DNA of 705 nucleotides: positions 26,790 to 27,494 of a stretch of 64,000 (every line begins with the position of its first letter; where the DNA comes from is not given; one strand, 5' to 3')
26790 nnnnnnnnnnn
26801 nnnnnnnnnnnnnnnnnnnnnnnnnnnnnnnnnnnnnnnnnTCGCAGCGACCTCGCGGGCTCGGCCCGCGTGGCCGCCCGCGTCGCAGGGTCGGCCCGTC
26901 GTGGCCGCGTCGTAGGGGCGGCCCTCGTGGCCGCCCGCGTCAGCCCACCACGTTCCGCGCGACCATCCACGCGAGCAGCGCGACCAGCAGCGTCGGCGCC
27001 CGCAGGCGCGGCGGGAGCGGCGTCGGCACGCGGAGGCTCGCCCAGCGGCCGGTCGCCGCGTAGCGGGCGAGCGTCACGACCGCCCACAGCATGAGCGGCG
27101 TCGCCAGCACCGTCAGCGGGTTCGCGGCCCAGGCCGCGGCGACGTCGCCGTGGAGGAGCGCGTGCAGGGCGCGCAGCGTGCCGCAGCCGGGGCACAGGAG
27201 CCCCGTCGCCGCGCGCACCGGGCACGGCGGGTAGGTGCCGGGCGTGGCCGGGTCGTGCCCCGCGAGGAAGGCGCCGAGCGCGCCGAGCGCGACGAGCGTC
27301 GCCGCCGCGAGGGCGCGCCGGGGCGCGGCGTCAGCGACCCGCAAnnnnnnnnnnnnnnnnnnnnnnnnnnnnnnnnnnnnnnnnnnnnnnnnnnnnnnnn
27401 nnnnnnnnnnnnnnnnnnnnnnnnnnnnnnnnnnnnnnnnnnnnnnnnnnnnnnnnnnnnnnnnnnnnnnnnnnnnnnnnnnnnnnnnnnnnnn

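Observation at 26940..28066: Operon of three small membrane proteins: GlsB/YeaQ-like+SHOCT, SHOCT+CD225/dispanin-like, and DUF2752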

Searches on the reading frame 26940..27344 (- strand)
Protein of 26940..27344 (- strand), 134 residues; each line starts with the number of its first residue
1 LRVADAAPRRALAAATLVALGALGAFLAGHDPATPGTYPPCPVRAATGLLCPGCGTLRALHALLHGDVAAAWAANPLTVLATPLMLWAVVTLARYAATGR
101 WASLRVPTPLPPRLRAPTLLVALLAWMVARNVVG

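Call 3: search_protein_families(library=pfam, proteins=[window:26940-27344:-], max_evalue=1)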
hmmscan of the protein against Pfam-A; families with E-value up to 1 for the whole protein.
window:26940-27344:- (134 aa): 1 family
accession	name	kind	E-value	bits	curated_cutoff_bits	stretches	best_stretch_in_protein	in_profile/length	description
PF10825.13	DUF2752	-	3.5e-19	69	27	1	41-88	1-48/49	Protein of unknown function (DUF2752)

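Call 4: search_protein_families(library=ncbifam, proteins=[window:26940-27344:-], max_evalue=1)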
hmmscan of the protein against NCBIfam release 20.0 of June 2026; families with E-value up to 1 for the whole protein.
window:26940-27344:- (134 aa): 0 families

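Call 11: find_homologous_proteins(query=window:26940-27344:-)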
Query window:26940-27344:- (134 aa): 627 proteins with E <= 0.001 among 5022 candidates; the best 120 are listed.
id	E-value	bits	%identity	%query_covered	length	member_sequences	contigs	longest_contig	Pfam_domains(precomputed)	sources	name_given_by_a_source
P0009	9.8e-76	270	99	100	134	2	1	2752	PF10825.14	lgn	-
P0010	3.0e-37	146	68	80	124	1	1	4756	PF10825.14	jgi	-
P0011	9.0e-36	141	63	92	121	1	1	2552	PF10825.14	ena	-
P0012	1.0e-32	131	65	80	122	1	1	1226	PF10825.14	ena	-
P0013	4.8e-30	122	59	79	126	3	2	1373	PF10825.14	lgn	-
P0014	5.2e-30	122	58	79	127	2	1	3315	PF10825.14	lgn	-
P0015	5.6e-28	116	58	81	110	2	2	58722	PF10825.14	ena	-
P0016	7.1e-28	115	54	93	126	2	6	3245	PF10825.14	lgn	-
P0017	8.2e-27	112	56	80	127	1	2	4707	PF10825.14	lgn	-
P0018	8.3e-25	105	72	50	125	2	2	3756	PF10825.14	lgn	-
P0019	2.1e-21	94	46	76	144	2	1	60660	PF10825.14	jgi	jgi:Protein of unknown function (DUF2752)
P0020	2.4e-21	94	50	93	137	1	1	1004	PF10825.14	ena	-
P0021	1.6e-20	92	43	97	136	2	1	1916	PF10825.14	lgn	-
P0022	3.4e-20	90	42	93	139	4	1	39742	PF10825.14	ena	-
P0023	3.4e-20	90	47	97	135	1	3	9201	PF10825.14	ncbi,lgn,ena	-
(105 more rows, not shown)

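Call 13: find_encoding_contigs(protein=P0015, flank=6000, max_places=3)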
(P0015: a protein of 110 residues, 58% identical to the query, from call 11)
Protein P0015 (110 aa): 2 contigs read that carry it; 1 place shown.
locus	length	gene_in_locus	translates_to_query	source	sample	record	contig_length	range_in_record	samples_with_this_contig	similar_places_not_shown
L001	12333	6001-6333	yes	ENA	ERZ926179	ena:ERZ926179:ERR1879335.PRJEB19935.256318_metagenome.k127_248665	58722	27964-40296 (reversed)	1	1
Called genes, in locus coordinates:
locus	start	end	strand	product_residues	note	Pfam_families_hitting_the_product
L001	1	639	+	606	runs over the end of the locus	-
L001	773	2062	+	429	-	PF08240:ADH_N, PF00107:ADH_zinc_N, PF13602:ADH_zinc_N_2 (faint)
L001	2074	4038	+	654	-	PF01642:MM_CoA_mutase, PF02310:B12-binding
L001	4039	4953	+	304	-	PF03308:MeaB, PF02492:cobW (faint)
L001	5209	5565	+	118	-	PF09851:SHOCT (weak)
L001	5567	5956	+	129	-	PF09851:SHOCT (faint), PF04505:CD225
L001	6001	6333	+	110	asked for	PF10825:DUF2752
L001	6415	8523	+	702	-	-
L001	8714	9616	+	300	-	-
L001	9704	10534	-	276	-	PF00590:TP_methylase, PF23016:RsmI_C (weak)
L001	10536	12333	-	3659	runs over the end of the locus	PF13176:TPR_7 (faint), PF07719:TPR_2 (faint), PF12895:ANAPC3 (faint), PF13174:TPR_6 (faint), PF13181:TPR_8 (faint), PF14559:TPR_19 (weak), PF13424:TPR_12 (weak), PF25064:ARM_TT21_5th (weak), +5 more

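Call 14: find_encoding_contigs(protein=P0010, flank=6000, max_places=3)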
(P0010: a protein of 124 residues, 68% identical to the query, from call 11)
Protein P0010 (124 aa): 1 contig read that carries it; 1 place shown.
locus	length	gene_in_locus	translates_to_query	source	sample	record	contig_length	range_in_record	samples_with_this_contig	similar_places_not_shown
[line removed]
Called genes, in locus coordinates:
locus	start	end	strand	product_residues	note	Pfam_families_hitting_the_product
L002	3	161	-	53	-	?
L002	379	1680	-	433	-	PF00012:HSP70, PF06723:MreB_Mbl (weak), PF00012:HSP70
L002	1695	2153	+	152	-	-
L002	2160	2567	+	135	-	PF09851:SHOCT (weak), PF04505:CD225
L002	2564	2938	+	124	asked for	PF10825:DUF2752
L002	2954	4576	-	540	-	PF00656:Peptidase_C14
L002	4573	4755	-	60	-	?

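Call 15: find_related_loci(query=A1, collection=genome_contigs, flank=4000)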
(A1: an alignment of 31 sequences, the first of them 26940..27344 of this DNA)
Query A1 (134 aa) in genome_contigs; peptide patterns used: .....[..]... (x = any residue, [..] = any of these).
600 stretches matched a pattern (row limit reached: there are more); 557 encode a relative of the query (tblastn E <= 1e-3); the best 80 are kept; 80 distinct loci.
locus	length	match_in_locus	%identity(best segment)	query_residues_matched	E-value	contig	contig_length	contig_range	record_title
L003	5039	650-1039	56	4-132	6e-32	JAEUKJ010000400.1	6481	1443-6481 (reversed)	MAG: Deltaproteobacteria bacterium isolate new MAG-92 k141_2218418, whole genome shotgun sequence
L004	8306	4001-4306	52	26-132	1e-26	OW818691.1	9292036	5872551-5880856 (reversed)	metagenome genome assembly, chromosome: 1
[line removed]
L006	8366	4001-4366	42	8-132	3e-26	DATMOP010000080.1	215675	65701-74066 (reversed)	MAG TPA_asm: Candidatus Acidoferrum sp. isolate SMAG_U12879 k141_1866459, whole genome shotgun sequence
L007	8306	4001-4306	45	23-132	3e-25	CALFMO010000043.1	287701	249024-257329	MAG TPA_asm: uncultured Acidobacteriaceae bacterium isolate SRR5457059_bin.63_CONCOCT_v1.1_MAG genome assembly, contig:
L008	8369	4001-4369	43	6-132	4e-25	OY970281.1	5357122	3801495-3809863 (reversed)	MAG: uncultured Acidobacteriaceae bacterium isolate MFD00008.bin.c.2 genome assembly, chromosome: 1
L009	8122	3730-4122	41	2-132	8e-25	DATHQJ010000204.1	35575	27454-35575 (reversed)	MAG TPA_asm: Candidatus Binatus sp. isolate SMAG_U12736 k141_4139274, whole genome shotgun sequence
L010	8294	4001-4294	46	31-132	2e-24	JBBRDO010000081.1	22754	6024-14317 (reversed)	MAG: Chloroflexia bacterium isolate Co_metawrap_2454 Cmw_2454_k141_28616810_length_22754_cov_31.9890, whole genome shotg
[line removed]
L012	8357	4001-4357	40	9-132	3e-24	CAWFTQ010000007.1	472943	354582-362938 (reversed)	MAG: uncultured Acidobacteriaceae bacterium isolate MFD09567.bin.1.113 genome assembly, contig: contig_33217, whole geno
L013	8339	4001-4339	42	15-132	5e-24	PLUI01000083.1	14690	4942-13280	MAG: Acidobacteriaceae bacterium isolate palsa_362 73.20120700_P3S.10_contig_2913, whole genome shotgun sequence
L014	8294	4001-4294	44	31-132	4e-24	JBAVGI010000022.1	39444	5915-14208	MAG: Candidatus Sulfotelmatobacter sp. isolate MFD06932_ilm_asm_bin40 k127_112986, whole genome shotgun sequence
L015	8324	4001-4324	42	19-132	8e-24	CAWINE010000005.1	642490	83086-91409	MAG: uncultured Chloroflexia bacterium isolate MFD01213.bin.2.117 genome assembly, contig: contig_15990, whole genome sh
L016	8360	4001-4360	42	9-132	1e-23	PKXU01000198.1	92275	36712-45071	MAG: Acidobacteriaceae bacterium isolate palsa_277 73.20120500_P24.13_contig_304, whole genome shotgun sequence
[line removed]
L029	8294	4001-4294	46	31-132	5e-23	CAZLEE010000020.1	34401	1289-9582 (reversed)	MAG TPA_asm: uncultured Verrucomicrobiota bacterium isolate binchicken_co3_518 genome assembly, contig: NODE_3770_length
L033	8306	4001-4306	38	27-132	1e-22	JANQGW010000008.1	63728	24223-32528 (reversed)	MAG: Sedimentisphaerales bacterium isolate PL23b_bin.68 k99_2440549, whole genome shotgun sequence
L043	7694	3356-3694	36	12-132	2e-22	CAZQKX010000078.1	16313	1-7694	MAG TPA_asm: uncultured Pirellulales bacterium isolate SRP167671_co1_135 genome assembly, contig: NODE_4159_length_16313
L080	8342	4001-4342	42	11-132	5e-21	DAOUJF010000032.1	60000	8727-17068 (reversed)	MAG TPA_asm: Dehalococcoidia bacterium isolate S32_247 k113_931766, whole genome shotgun sequence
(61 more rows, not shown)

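Call 21: search_protein_families(library=padloc, proteins=[window:26940-27344:-], max_evalue=1)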
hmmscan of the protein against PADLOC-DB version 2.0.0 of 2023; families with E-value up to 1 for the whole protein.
window:26940-27344:- (134 aa): 0 families

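Call 22: search_protein_families(library=phrogs, proteins=[window:26940-27344:-], max_evalue=1)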
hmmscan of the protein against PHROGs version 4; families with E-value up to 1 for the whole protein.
window:26940-27344:- (134 aa): 1 family
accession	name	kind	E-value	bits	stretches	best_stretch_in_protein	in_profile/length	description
phrog_11927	-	unknown function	0.042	14.8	1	40-65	21-46/70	-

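Call 30: search_protein_families(library=pfam, proteins=[L001:5209-5565:+, L002:1695-2153:+, L004:3079-3519:+], max_evalue=10)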
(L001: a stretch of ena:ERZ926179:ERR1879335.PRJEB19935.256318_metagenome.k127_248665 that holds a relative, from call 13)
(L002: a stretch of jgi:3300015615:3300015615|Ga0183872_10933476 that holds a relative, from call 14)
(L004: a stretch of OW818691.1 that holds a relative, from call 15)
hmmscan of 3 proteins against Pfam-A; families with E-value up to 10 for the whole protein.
L001:5209-5565:+ (118 aa): 9 families
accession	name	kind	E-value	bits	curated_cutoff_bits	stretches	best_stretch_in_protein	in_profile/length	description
PF09851.14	SHOCT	-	5.9e-06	26.3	27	1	89-113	2-26/28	Short C-terminal domain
PF12670.12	DUF3792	-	0.022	15.3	31.3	1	2-45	41-82/115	Protein of unknown function (DUF3792)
PF15843.10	DUF4719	-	0.085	13.1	27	1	27-87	39-97/202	Domain of unknown function (DUF4719)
PF25221.1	5TMH_Lnb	-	0.094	13.2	25.2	1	2-53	13-63/144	Lnb transmembrane domain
PF11992.13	TgpA_N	-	0.099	12.1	30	1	6-72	136-206/333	TgpA N-terminal domain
PF10066.14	DUF2304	-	0.18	12.5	25.5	1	3-56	4-57/106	Uncharacterized conserved protein (DUF2304)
PF07280.16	Ac110_PIF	-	0.27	11.5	25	1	3-24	3-24/43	Per os infectivity factor AC110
PF09527.15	ATPase_gene1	-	0.48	11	26.6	1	4-38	12-46/54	Putative F0F1-ATPase subunit Ca2+/Mg2+ transporter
PF02656.20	DUF202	-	9.5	7.2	23.4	0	3-44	13-57/68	Domain of unknown function (DUF202)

L002:1695-2153:+ (152 aa): 3 families
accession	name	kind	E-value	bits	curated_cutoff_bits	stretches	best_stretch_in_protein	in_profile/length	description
PF09851.14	SHOCT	-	0.00048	20.2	27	1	123-149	2-28/28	Short C-terminal domain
PF24838.2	8xMP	-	0.18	12.1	30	1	35-92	6-63/136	Octameric membrane protein family (8xMP)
PF16316.10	DUF4956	-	0.92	9.6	30.6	1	45-87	18-60/169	Domain of unknown function (DUF4956)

L004:3079-3519:+ (147 aa): 5 families
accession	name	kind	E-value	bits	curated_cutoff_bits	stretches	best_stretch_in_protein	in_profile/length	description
PF09851.14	SHOCT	-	3e-06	27.2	27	1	117-144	1-28/28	Short C-terminal domain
PF13386.12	DsbD_2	-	0.01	16.2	24.9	1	33-90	41-98/199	Cytochrome C biogenesis protein transmembrane region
PF05120.17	GvpG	-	0.06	14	30.6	1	117-144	35-62/67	Gas vesicle protein G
PF02656.20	DUF202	-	0.86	10.5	23.4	1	40-78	15-56/68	Domain of unknown function (DUF202)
PF12698.13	ABC2_membrane_3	-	0.88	9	31.6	1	33-82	213-263/347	ABC-2 family transporter protein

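Call 39: predict_structure(alignment_id=A2)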
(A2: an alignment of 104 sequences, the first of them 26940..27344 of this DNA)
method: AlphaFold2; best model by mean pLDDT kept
length: 134 residues; sequences in the alignment: 104
mean_pLDDT: 88.8   pTM: 0.74
mean pLDDT of the five models: 88.8, 88.2, 87.5, 87.4, 86.6
residues with pLDDT >= 90: 79; 70-90: 48; 50-70: 6; < 50: 1
segments of 3 or more residues with pLDDT < 50: none
pLDDT, mean of each block of 10 residues (from residue 1): 71 96 96 88 87 92 97 94 94 94 78 88 85 74
secondary structure, 60 per line:
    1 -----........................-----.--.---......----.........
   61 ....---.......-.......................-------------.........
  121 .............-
elements in order: H6-29 H42-47 H52-64 H68-74 H76-98 H112-133

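Call 48: find_related_loci(query=A1, collection=viral_contigs, flank=4000)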
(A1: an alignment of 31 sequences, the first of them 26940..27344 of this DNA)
Query A1 (134 aa) in viral_contigs; peptide patterns used: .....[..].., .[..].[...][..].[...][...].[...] (x = any residue, [..] = any of these).
101 stretches matched a pattern, but none encodes a relative of the query by tblastn (E <= 1e-3).

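Call 49: search_dna_similar(query=window:26940-27344:-, collection=phages, mode=protein, max_evalue=0.001, max_rows=15)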
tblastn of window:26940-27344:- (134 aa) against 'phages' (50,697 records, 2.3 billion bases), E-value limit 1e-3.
Records with a match: 3; places in all: 3; records where one place covers at least 80% of the query: 0.
Best place of each record, by identity: <60% 3.
By first word of the organism name: Bacteriophage 3.
By host as written in the record: - 3.
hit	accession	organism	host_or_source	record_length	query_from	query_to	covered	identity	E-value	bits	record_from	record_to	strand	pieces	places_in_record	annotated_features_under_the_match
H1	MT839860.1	Bacteriophage sp.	human fecal samples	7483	34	100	50%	40.6%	4e-7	53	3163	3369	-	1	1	record has no annotation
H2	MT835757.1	Bacteriophage sp.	human fecal samples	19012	40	85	34%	47.8%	3e-4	45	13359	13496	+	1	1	record has no annotation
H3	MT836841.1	Bacteriophage sp.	human fecal samples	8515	38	76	29%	48.7%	9e-5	46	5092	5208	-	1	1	record has no annotation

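Call 50: search_dna_similar(query=window:26940-27344:-, collection=plasmids, mode=protein, max_evalue=0.001, max_rows=15)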
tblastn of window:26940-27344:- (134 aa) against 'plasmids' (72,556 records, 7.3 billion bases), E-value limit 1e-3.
Records with a match: 6; places in all: 6; records where one place covers at least 80% of the query: 0.
Best place of each record, by identity: <60% 6.
By first word of the organism name: Nonomuraea 1; Rhodococcus 1; Tsukamurella 1; Nocardia 1; Streptomyces 1; Paenibacillus 1.
By predicted mobility (MOB-suite, as given by PLSDB): non-mobilizable 6.
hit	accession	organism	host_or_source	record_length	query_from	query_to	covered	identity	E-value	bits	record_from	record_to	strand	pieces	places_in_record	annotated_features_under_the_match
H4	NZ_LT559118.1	Nonomuraea gerenzanensis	-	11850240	31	87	43%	54.4%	2e-10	64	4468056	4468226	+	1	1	none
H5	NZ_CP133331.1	Rhodococcus sp. DN22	-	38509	41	94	40%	46.6%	8e-4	45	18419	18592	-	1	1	DUF2752 domain-containing protein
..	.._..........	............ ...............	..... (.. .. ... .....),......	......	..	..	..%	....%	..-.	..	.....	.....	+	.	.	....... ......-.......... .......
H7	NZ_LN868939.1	Nocardia farcinica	not known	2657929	30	86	43%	43.9%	4e-5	49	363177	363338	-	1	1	none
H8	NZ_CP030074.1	Streptomyces cadmiisoli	Whole organism,soil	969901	31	75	34%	54.3%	6e-6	51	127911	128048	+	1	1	DUF2752 domain-containing protein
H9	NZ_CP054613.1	Paenibacillus cellulosilyticus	cell culture,soil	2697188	40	86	35%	44.7%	4e-4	46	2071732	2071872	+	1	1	none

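Call 51: get_annotated_region(hit=H6, flank=3000)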
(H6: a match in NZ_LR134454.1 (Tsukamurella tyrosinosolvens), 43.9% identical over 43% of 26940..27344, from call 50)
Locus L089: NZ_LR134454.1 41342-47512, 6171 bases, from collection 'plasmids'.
description: Tsukamurella tyrosinosolvens strain NCTC13231 plasmid 12, complete sequence
organism: Tsukamurella tyrosinosolvens (NCBI taxid 57704)
taxonomy: Bacteria; Actinomycetota; Actinomycetes; Mycobacteriales; Tsukamurellaceae; Tsukamurella; Tsukamurella tyrosinosolvens
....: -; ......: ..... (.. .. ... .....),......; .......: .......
typing (MOB-suite, as given by PLSDB): non-mobilizable
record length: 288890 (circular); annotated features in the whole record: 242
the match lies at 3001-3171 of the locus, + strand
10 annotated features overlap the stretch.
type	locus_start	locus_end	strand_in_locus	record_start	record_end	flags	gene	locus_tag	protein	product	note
CDS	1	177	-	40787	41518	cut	-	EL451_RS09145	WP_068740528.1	TMEM165/GDT1 family protein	-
CDS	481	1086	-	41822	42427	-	-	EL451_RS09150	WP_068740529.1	class I SAM-dependent methyltransferase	-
CDS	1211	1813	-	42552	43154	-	-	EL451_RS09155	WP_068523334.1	superoxide dismutase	-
CDS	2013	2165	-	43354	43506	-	-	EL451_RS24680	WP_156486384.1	hypothetical protein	-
CDS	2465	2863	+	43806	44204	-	-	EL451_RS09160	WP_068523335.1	hypothetical protein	-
CDS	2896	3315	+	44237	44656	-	-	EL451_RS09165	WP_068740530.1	DUF2752 domain-containing protein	-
CDS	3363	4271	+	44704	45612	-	-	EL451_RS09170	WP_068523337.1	S49 family peptidase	-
CDS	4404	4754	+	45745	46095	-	-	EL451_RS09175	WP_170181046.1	rhodanese-like domain-containing protein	-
CDS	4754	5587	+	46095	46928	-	-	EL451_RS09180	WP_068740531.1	DUF4328 domain-containing protein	-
CDS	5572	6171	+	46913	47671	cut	-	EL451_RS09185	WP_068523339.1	glycerophosphodiester phosphodiesterase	-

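Call 52: get_annotated_region(hit=H8, flank=3000)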
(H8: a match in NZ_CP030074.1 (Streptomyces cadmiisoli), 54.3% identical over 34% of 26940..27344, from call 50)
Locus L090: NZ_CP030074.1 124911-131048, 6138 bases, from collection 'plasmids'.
description: Streptomyces cadmiisoli strain ZFG47 plasmid unnamed1, complete sequence
organism: Streptomyces cadmiisoli (NCBI taxid 2184053)
taxonomy: Bacteria; Actinomycetota; Actinomycetes; Kitasatosporales; Streptomycetaceae; Streptomyces; Streptomyces cadmiisoli
host: -; source: Whole organism,soil; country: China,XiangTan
typing (MOB-suite, as given by PLSDB): non-mobilizable
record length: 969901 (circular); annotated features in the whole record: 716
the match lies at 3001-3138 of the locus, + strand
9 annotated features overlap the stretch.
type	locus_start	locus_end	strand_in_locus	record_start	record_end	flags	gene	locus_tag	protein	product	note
CDS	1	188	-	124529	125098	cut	-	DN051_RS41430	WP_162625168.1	RICIN domain-containing protein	-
CDS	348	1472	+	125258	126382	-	-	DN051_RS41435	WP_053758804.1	ATP-binding protein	-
CDS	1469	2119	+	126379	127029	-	-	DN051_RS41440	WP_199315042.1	response regulator transcription factor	GO:0000160 - phosphorelay signal transduction system [Evidence IEA]; GO:0006355 - regulation of DNA-templated ...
CDS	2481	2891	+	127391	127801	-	-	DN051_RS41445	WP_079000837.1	TM2 domain-containing protein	-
CDS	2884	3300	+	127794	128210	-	-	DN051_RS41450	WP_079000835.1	DUF2752 domain-containing protein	-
CDS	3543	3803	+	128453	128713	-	-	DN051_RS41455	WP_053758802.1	TM2 domain-containing protein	-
CDS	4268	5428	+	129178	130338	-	-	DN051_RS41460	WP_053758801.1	ATP-binding protein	-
CDS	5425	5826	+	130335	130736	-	-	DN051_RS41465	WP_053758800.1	roadblock/LC7 domain-containing protein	-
CDS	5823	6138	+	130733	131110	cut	-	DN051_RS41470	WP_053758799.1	DUF742 domain-containing protein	-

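Call 53: get_annotated_region(hit=H5, flank=3000)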
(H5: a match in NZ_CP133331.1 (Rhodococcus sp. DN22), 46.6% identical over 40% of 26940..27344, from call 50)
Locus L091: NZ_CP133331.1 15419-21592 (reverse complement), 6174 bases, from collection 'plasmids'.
description: Rhodococcus sp. DN22 strain strain DN22 plasmid p5, complete sequence
organism: Rhodococcus sp. DN22 (NCBI taxid 357684)
taxonomy: Bacteria; Actinomycetota; Actinomycetes; Mycobacteriales; Nocardiaceae; Rhodococcus; Rhodococcus sp. DN22
host: -; source: -; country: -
typing (MOB-suite, as given by PLSDB): non-mobilizable
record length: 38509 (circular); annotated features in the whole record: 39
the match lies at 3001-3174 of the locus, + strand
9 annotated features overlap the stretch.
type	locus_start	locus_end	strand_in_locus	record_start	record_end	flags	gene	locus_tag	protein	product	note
CDS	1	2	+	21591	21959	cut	-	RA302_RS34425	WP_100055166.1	CrcB family protein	-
CDS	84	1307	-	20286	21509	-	-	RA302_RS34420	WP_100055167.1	acyl-CoA dehydrogenase family protein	-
CDS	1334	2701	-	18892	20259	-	-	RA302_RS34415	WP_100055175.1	acyl-CoA dehydrogenase family protein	-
CDS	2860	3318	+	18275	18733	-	-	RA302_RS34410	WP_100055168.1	DUF2752 domain-containing protein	-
CDS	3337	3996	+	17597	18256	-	-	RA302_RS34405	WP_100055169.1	MBL fold metallo-hydrolase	-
CDS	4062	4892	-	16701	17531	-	hisN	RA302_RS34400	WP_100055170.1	histidinol-phosphatase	GO:0000105 - histidine biosynthetic process [Evidence IEA]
CDS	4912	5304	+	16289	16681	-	-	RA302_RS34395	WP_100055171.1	hypothetical protein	-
CDS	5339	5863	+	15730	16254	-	-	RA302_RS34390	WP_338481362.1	hypothetical protein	-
CDS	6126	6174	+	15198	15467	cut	-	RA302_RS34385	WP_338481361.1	helix-turn-helix domain-containing protein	-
